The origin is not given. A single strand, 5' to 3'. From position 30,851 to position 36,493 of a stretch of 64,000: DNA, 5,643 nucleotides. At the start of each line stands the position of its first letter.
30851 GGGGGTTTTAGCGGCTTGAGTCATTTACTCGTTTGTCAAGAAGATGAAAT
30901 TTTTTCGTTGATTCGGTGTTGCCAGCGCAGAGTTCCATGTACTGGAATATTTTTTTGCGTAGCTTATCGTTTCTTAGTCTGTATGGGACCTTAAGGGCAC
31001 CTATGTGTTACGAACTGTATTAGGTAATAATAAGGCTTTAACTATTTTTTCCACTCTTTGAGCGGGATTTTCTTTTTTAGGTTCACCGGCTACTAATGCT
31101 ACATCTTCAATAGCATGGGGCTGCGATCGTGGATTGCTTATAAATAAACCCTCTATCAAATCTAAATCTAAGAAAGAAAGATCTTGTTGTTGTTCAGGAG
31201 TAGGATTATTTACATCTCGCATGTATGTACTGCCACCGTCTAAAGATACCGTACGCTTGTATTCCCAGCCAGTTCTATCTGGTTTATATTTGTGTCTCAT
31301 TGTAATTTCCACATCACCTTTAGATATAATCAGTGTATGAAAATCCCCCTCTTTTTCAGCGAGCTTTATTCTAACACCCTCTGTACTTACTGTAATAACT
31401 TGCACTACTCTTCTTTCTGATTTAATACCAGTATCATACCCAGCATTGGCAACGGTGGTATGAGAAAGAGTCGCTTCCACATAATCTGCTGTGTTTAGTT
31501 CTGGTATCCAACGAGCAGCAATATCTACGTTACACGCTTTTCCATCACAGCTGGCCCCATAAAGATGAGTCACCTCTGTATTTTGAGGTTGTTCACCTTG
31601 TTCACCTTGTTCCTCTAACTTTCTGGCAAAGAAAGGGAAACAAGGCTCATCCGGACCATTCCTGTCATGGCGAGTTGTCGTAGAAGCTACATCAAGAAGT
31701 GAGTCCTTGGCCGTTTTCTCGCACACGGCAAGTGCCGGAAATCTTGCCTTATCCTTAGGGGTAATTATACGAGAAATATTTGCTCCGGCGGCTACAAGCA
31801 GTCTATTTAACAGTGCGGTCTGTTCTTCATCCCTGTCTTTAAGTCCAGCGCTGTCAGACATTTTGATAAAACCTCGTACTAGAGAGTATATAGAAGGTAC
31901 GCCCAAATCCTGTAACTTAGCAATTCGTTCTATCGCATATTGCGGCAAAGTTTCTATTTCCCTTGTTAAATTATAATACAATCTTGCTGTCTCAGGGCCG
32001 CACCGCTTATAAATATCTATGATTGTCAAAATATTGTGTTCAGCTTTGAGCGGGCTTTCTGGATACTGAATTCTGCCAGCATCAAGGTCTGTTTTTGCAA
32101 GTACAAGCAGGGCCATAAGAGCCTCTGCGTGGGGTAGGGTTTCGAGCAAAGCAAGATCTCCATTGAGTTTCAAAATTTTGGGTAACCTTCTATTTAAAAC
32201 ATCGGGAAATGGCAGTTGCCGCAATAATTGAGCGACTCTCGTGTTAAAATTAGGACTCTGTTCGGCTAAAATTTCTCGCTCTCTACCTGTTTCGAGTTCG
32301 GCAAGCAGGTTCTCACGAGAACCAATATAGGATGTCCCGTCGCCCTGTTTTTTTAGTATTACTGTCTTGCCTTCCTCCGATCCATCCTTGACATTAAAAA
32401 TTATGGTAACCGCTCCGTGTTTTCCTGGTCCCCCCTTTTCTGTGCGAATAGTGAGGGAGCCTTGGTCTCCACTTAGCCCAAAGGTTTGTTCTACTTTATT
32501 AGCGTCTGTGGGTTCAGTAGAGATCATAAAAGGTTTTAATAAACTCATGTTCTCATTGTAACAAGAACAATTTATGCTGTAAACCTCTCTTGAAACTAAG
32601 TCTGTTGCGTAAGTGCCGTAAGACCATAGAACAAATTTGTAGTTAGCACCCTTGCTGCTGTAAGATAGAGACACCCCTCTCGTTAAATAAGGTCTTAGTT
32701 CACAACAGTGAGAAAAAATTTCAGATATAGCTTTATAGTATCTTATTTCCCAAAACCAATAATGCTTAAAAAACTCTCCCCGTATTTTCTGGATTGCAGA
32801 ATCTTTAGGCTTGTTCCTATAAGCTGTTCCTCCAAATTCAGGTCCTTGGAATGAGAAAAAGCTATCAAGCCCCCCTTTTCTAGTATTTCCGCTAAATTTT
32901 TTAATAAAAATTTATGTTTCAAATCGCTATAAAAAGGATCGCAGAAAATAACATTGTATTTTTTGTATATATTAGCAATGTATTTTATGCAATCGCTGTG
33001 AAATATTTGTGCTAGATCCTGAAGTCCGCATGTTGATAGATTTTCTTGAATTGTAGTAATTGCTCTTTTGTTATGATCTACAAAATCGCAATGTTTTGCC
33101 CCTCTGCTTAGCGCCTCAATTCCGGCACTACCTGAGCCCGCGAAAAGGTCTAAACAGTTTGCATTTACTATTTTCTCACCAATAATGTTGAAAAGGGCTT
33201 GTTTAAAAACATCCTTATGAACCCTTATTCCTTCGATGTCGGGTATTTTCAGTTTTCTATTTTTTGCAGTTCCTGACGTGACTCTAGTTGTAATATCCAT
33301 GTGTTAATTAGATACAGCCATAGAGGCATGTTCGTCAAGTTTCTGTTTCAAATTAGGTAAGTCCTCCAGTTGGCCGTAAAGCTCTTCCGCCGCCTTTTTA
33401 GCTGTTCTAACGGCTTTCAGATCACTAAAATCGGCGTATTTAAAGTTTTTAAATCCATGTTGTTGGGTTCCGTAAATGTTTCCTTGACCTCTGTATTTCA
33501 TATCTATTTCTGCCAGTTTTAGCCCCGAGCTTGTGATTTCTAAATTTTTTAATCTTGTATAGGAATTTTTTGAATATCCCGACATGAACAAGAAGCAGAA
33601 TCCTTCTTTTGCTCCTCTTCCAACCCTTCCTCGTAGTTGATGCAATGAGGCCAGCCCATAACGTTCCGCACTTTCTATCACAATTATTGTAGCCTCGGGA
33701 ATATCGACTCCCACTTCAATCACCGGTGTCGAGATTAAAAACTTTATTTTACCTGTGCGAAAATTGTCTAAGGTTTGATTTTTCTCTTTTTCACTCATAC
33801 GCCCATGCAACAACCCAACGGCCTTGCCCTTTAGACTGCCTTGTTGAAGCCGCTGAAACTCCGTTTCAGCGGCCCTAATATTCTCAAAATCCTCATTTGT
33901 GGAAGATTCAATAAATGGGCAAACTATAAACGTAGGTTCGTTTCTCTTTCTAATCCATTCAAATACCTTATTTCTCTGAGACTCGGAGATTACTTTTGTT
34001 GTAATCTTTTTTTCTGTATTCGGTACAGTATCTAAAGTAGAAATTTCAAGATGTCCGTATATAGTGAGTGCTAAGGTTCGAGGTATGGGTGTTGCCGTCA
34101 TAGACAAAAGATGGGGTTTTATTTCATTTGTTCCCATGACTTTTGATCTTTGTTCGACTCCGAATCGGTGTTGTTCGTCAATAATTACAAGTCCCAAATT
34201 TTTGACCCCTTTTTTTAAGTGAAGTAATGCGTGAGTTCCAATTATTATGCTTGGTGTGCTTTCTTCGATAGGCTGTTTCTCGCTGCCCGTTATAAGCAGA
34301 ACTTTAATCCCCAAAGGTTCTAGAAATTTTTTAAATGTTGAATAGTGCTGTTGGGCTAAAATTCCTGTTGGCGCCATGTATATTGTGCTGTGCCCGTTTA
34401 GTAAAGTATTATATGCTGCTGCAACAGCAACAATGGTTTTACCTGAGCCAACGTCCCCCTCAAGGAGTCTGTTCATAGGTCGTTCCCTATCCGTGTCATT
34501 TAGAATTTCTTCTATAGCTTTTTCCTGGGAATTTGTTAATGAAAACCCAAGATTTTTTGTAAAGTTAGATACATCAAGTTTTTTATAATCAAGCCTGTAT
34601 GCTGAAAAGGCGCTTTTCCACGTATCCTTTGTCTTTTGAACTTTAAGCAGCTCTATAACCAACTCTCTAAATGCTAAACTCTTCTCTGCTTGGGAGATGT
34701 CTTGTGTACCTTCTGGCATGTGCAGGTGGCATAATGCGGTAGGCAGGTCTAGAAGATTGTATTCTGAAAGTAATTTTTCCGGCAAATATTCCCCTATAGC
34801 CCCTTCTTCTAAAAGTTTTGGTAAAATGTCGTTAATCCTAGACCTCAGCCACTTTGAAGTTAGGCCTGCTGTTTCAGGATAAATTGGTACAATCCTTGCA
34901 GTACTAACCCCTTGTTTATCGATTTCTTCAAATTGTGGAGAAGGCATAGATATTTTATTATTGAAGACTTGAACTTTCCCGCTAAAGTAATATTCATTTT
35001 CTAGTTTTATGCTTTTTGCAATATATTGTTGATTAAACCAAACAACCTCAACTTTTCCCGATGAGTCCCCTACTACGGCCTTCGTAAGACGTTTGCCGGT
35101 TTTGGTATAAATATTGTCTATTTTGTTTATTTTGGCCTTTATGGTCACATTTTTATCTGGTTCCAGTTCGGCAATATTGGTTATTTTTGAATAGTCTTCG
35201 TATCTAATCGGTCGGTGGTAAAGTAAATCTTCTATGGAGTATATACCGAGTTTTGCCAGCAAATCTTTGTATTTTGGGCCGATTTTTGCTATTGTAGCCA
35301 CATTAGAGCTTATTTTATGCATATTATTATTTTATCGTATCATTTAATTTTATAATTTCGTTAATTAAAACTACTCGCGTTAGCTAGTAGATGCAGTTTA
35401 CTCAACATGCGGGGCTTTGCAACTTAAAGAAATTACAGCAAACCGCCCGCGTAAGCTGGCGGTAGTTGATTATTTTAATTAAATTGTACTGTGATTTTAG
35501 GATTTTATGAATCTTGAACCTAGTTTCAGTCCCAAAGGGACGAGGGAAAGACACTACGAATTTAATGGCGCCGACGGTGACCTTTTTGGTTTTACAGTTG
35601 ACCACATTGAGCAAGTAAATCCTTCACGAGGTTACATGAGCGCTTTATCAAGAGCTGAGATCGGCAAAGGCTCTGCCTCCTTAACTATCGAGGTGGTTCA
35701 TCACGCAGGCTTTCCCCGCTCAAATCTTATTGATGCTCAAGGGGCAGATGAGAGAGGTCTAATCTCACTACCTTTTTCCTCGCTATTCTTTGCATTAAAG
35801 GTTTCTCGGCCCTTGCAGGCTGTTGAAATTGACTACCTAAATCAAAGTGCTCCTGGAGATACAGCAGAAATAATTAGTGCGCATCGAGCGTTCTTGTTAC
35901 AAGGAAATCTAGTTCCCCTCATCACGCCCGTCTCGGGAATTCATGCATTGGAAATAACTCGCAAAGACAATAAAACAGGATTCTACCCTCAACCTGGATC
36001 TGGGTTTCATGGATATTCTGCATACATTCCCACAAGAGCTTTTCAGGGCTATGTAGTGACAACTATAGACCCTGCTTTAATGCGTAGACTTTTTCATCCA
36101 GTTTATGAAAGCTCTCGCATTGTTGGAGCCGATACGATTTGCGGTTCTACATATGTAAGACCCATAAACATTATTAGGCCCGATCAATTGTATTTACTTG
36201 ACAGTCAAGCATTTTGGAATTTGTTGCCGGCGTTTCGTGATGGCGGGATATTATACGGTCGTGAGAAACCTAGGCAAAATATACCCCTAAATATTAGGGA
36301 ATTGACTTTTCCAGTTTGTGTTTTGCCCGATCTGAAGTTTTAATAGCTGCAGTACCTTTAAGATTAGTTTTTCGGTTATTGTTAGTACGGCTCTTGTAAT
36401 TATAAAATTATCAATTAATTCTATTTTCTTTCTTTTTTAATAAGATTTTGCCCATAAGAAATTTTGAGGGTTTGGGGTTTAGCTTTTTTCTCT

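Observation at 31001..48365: Four GC-rich islets of lineage-specific genes wedged into conserved housekeeping synteny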

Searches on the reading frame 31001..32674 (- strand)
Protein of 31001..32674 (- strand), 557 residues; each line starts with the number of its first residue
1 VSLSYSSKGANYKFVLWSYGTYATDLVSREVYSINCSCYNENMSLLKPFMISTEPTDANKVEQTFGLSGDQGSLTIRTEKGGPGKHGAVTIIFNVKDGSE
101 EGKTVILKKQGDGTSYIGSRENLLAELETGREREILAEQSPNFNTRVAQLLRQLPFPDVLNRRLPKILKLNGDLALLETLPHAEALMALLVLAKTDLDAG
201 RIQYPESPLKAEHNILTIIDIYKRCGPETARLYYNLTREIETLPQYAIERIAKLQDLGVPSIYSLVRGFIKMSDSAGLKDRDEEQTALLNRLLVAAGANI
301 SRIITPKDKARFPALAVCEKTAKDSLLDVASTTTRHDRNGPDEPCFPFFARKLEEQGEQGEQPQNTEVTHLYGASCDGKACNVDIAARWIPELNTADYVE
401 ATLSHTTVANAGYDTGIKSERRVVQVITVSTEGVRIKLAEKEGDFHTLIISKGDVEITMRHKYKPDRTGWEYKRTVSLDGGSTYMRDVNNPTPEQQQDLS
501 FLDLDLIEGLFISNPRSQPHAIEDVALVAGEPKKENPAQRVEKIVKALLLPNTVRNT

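Call 4: search_protein_families(library=pfam, proteins=[window:31001-32674:-], max_evalue=0.1)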
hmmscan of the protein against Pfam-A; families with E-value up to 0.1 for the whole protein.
window:31001-32674:- (557 aa): 0 families

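Call 17: search_protein_families(library=ncbifam, proteins=[window:31001-32674:-], max_evalue=1)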
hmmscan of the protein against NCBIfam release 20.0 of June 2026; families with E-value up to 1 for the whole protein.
window:31001-32674:- (557 aa): 0 families

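Call 18: search_protein_families(library=phrogs, proteins=[window:31001-32674:-], max_evalue=1)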
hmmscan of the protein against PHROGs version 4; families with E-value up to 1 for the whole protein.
window:31001-32674:- (557 aa): 0 families

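Call 19: search_protein_families(library=padloc, proteins=[window:31001-32674:-], max_evalue=1)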
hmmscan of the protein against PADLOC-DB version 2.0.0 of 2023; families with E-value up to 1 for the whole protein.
window:31001-32674:- (557 aa): 0 families

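Call 36: search_solved_structures(query=window:31001-32674:-, max_evalue=10)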
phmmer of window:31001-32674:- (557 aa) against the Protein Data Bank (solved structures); distinct sequences matched with E-value up to 10: 0.
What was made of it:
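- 31001..32674 (-): I1: ORFan protein. The ORF is 557 aa from GTG. Public gene calls start at M50, giving 508 aa (31001-32527). It lies between rsmD and rpmF on the same strand as both. No hit in Pfam, NCBIfam, PHROG, PADLOC or PDB (calls 4, 17-19, 36).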

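Call 40: search_protein_representatives(protein=window:31001-32674:-)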
Query: 557 residues. Proteins with E-value up to 0.001 (for the whole library): 2; up to 1e-10: 1; up to 1e-30: 1. The best 2 are listed.
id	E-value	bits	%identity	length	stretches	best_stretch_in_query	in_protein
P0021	0.0e+00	1132.8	100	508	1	50-557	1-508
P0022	1.5e-09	53.6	97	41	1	50-82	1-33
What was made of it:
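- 31001..32674 (-): An exhaustive HMMER search of 1.84 billion representatives found only itself and a fragment (call 40).
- On ORFan (no homologue outside the species): I1: exhaustive HMMER against 1.84 billion representatives found only itself (call 40).
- I1: call 40.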

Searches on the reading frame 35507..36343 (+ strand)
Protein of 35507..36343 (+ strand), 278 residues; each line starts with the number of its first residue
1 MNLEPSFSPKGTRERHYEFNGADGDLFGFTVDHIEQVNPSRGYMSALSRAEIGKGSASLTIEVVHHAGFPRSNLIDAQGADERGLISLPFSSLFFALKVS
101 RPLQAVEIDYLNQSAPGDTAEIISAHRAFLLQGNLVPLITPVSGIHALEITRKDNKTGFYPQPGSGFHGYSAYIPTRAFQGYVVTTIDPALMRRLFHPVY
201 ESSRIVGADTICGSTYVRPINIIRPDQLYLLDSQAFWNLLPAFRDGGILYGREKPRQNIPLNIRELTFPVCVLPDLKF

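Call 4: search_protein_families(library=pfam, proteins=[window:35507-36343:+], max_evalue=0.1)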
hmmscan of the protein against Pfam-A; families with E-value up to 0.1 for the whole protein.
window:35507-36343:+ (278 aa): 0 families

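Call 17: search_protein_families(library=ncbifam, proteins=[window:35507-36343:+], max_evalue=1)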
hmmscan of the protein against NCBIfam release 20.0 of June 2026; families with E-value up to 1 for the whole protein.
window:35507-36343:+ (278 aa): 1 family
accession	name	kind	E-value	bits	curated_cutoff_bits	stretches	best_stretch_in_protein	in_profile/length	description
NF008300.0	PRK11088.1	equivalog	0.28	10.6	303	1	112-153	44-85/272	23S rRNA (guanine(745)-N(1))-methyltransferase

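Call 18: search_protein_families(library=phrogs, proteins=[window:35507-36343:+], max_evalue=1)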
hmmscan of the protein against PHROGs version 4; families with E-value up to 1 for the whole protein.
window:35507-36343:+ (278 aa): 0 families

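Call 19: search_protein_families(library=padloc, proteins=[window:35507-36343:+], max_evalue=1)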
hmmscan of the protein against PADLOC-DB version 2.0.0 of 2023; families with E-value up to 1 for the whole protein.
window:35507-36343:+ (278 aa): 0 families

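Call 22: list_cluster_members(proteins=[window:35507-36343:+, window:36529-37104:+, window:41405-42376:-, window:46312-47286:+, window:47526-48365:+, window:31001-32674:-])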
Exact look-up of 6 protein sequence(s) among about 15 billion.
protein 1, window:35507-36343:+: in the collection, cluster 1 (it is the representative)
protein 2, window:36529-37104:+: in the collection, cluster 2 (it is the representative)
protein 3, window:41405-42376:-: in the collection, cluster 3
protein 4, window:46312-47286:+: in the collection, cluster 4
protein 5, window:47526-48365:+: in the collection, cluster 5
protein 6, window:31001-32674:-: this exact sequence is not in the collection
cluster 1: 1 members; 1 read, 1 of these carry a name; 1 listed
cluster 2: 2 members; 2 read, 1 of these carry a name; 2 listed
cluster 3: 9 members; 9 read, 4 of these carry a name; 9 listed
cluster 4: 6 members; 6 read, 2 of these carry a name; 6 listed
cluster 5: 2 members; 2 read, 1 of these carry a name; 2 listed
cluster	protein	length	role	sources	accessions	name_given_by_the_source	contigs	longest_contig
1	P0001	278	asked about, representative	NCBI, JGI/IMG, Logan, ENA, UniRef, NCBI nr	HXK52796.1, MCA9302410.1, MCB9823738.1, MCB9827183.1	hypothetical protein H6802_02170 [Candidatus Nomurabacteria bacterium] | Uncharacterized protein n=1 Tax=candidate division WWE3 bacterium TaxID=2053526 ... | hypothetical protein [candidate division WWE3 bacterium]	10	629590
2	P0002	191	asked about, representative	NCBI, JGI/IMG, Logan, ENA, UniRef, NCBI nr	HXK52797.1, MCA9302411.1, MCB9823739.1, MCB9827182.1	hypothetical protein H6802_02175 [Candidatus Nomurabacteria bacterium] | Uncharacterized protein n=1 Tax=candidate division WWE3 bacterium TaxID=2053526 ... | hypothetical protein [candidate division WWE3 bacterium]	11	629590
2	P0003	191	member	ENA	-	-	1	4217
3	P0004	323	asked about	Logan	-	-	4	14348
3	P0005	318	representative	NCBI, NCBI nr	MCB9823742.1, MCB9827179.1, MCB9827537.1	hypothetical protein H6802_02190 [Candidatus Nomurabacteria bacterium] | hypothetical protein [Candidatus Nomurabacteria bacterium]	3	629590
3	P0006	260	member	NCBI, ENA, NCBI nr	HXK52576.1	MAG TPA: hypothetical protein PLF29_01135 [bacterium] | hypothetical protein [bacterium]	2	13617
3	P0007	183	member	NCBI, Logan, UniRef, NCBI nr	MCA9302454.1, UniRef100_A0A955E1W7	hypothetical protein KDA10_03820 [candidate division WWE3 bacterium] | Uncharacterized protein n=1 Tax=candidate division WWE3 bacterium TaxID=2053526 ... | hypothetical protein [candidate division WWE3 bacterium]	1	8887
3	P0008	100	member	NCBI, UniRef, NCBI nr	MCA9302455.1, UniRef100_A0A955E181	hypothetical protein KDA10_03825 [candidate division WWE3 bacterium] | Uncharacterized protein n=1 Tax=candidate division WWE3 bacterium TaxID=2053526 ... | hypothetical protein [candidate division WWE3 bacterium]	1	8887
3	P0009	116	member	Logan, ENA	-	-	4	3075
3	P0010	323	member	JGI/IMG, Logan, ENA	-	-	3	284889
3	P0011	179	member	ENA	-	-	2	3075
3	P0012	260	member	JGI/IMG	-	-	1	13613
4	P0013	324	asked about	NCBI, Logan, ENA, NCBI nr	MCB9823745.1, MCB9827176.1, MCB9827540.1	protein phosphatase 2C domain-containing protein [Candidatus Nomurabacteria bacterium]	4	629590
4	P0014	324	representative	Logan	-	-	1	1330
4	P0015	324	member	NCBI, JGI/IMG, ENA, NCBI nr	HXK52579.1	MAG TPA: protein phosphatase 2C domain-containing protein [bacterium] | protein phosphatase 2C domain-containing protein [bacterium]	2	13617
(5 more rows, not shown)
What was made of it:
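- On PP2C / PPM phosphatase (I4b): NCBI's own label is 'PP2C family protein' (call 22).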

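Call 34: find_homologous_proteins(query=window:35507-36343:+, max_evalue=0.01)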
Query window:35507-36343:+ (278 aa): 1 proteins with E <= 0.01 among 634 candidates.
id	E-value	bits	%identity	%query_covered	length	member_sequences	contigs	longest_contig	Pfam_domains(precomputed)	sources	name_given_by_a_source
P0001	3.0e-185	632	100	100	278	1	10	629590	-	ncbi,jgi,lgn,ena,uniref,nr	ncbi:hypothetical protein H6802_02170 [Candidatus Nomurabacteria bacterium]|uniref:Uncharacterized p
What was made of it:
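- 35507..36343 (+): I2a: ORFan protein of 278 aa, divergent from recG, with an AGGA ribosome-binding site. Only its own cluster among 5.8 billion protein clusters (call 34).
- I2a: call 34.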

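Call 37: search_solved_structures(query=window:35507-36343:+, max_evalue=10)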
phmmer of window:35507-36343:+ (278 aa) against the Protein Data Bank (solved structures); distinct sequences matched with E-value up to 10: 2.
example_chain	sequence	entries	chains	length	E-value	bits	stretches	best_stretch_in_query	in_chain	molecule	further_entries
1p91_A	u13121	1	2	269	1.2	11.8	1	108-142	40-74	Ribosomal RNA large subunit methyltransferase A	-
3ts3_A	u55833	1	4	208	1.6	11.4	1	178-254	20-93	Capsid polyprotein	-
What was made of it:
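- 35507..36343 (+): No family or PDB hit (calls 4, 17-19, 37).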

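Call 42: find_encoding_contigs(protein=P0010, flank=10000, max_places=6)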
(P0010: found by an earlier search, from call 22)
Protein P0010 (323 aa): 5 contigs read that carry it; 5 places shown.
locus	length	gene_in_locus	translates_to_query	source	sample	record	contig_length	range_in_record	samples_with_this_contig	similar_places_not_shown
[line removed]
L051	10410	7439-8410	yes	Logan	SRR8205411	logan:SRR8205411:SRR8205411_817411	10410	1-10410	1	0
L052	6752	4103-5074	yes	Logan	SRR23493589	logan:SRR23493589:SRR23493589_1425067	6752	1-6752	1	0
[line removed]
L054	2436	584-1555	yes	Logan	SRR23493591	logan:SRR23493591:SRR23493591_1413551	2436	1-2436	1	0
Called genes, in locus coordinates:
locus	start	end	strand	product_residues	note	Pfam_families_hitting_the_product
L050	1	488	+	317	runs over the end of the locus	-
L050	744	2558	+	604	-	PF07973:tRNA_SAD, PF00587:tRNA-synt_2b, PF03129:HGTP_anticodon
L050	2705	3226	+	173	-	PF05198:IF3_N, PF00707:IF3_C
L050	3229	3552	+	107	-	PF01632:Ribosomal_L35p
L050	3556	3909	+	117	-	PF00453:Ribosomal_L20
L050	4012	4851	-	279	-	-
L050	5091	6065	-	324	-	PF13672:PP2C_2 (faint)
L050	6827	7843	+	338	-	PF02912:Phe_tRNA-synt_N, PF01409:tRNA-synt_2d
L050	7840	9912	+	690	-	PF03483:B3_4, PF03484:B5, PF17759:tRNA_synthFbeta (weak)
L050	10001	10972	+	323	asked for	-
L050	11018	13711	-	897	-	PF00912:Transgly, PF00905:Transpeptidase, PF17957:Big_7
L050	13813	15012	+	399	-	PF00579:tRNA-synt_1b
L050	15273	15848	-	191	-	-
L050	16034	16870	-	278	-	-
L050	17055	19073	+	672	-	PF17191:RecG_wedge, PF22590:Cas3-like_C_2 (faint), PF01336:tRNA_anti-codon, PF00270:DEAD, PF04851:ResIII, PF22527:DEXQc_Suv3 (faint), PF00271:Helicase_C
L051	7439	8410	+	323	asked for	-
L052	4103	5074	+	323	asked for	-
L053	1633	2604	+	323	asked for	-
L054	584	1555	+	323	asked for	-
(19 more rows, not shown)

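Call 81: find_encoding_contigs(protein=P0009, flank=3000, max_places=6)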
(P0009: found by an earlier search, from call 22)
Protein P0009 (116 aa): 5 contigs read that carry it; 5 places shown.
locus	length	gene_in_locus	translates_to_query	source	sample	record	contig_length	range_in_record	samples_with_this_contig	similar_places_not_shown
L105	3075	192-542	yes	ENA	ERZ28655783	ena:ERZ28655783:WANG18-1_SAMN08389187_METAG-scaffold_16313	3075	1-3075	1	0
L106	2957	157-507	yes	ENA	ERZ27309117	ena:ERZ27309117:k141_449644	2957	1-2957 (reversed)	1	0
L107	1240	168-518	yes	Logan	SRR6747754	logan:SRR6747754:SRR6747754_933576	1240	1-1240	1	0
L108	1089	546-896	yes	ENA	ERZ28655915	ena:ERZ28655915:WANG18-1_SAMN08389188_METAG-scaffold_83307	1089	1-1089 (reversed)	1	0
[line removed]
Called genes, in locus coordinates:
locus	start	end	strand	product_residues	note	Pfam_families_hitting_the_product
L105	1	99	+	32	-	?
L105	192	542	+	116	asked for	-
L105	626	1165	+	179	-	-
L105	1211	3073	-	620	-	?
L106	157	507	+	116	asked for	-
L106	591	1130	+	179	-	-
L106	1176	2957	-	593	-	?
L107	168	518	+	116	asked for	-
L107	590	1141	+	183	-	-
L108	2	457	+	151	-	?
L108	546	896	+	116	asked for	-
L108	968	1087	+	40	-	?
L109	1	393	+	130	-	?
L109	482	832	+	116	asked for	-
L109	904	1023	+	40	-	?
